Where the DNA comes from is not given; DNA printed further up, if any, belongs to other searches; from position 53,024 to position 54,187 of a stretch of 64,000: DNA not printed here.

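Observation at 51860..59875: Glycan-assembly island built around a DPPR-synthase (UbiA) with a PHP phosphoesterase in place of the usual PAP2 phosphatase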

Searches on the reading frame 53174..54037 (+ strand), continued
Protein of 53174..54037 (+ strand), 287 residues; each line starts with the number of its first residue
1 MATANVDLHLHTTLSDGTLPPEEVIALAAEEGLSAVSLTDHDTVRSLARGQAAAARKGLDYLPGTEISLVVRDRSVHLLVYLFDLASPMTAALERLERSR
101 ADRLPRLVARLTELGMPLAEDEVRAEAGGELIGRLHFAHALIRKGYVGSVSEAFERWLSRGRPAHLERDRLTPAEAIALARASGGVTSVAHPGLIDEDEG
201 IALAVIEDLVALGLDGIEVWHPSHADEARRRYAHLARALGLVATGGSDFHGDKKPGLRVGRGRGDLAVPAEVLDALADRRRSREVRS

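Call 49: search_solved_structures(query=window:53174-54034:+, max_evalue=1e-20, show_alignments=4)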
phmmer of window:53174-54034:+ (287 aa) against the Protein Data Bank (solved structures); distinct sequences matched with E-value up to 1e-20: 4.
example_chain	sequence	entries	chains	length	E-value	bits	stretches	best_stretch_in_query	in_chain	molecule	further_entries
2yb1_A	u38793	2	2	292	1.3e-37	133.2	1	4-261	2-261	AMIDOHYDROLASE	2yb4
3e0f_A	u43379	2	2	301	1e-35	126.9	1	6-256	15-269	Putative Metal-dependent Phosphoesterase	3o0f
9etk_A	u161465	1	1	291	8.8e-32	114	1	5-262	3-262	Metal-dependent phosphoesterases (PHP family)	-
7ug9_A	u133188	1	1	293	3.7e-31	112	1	6-261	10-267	5'-3' exoribonuclease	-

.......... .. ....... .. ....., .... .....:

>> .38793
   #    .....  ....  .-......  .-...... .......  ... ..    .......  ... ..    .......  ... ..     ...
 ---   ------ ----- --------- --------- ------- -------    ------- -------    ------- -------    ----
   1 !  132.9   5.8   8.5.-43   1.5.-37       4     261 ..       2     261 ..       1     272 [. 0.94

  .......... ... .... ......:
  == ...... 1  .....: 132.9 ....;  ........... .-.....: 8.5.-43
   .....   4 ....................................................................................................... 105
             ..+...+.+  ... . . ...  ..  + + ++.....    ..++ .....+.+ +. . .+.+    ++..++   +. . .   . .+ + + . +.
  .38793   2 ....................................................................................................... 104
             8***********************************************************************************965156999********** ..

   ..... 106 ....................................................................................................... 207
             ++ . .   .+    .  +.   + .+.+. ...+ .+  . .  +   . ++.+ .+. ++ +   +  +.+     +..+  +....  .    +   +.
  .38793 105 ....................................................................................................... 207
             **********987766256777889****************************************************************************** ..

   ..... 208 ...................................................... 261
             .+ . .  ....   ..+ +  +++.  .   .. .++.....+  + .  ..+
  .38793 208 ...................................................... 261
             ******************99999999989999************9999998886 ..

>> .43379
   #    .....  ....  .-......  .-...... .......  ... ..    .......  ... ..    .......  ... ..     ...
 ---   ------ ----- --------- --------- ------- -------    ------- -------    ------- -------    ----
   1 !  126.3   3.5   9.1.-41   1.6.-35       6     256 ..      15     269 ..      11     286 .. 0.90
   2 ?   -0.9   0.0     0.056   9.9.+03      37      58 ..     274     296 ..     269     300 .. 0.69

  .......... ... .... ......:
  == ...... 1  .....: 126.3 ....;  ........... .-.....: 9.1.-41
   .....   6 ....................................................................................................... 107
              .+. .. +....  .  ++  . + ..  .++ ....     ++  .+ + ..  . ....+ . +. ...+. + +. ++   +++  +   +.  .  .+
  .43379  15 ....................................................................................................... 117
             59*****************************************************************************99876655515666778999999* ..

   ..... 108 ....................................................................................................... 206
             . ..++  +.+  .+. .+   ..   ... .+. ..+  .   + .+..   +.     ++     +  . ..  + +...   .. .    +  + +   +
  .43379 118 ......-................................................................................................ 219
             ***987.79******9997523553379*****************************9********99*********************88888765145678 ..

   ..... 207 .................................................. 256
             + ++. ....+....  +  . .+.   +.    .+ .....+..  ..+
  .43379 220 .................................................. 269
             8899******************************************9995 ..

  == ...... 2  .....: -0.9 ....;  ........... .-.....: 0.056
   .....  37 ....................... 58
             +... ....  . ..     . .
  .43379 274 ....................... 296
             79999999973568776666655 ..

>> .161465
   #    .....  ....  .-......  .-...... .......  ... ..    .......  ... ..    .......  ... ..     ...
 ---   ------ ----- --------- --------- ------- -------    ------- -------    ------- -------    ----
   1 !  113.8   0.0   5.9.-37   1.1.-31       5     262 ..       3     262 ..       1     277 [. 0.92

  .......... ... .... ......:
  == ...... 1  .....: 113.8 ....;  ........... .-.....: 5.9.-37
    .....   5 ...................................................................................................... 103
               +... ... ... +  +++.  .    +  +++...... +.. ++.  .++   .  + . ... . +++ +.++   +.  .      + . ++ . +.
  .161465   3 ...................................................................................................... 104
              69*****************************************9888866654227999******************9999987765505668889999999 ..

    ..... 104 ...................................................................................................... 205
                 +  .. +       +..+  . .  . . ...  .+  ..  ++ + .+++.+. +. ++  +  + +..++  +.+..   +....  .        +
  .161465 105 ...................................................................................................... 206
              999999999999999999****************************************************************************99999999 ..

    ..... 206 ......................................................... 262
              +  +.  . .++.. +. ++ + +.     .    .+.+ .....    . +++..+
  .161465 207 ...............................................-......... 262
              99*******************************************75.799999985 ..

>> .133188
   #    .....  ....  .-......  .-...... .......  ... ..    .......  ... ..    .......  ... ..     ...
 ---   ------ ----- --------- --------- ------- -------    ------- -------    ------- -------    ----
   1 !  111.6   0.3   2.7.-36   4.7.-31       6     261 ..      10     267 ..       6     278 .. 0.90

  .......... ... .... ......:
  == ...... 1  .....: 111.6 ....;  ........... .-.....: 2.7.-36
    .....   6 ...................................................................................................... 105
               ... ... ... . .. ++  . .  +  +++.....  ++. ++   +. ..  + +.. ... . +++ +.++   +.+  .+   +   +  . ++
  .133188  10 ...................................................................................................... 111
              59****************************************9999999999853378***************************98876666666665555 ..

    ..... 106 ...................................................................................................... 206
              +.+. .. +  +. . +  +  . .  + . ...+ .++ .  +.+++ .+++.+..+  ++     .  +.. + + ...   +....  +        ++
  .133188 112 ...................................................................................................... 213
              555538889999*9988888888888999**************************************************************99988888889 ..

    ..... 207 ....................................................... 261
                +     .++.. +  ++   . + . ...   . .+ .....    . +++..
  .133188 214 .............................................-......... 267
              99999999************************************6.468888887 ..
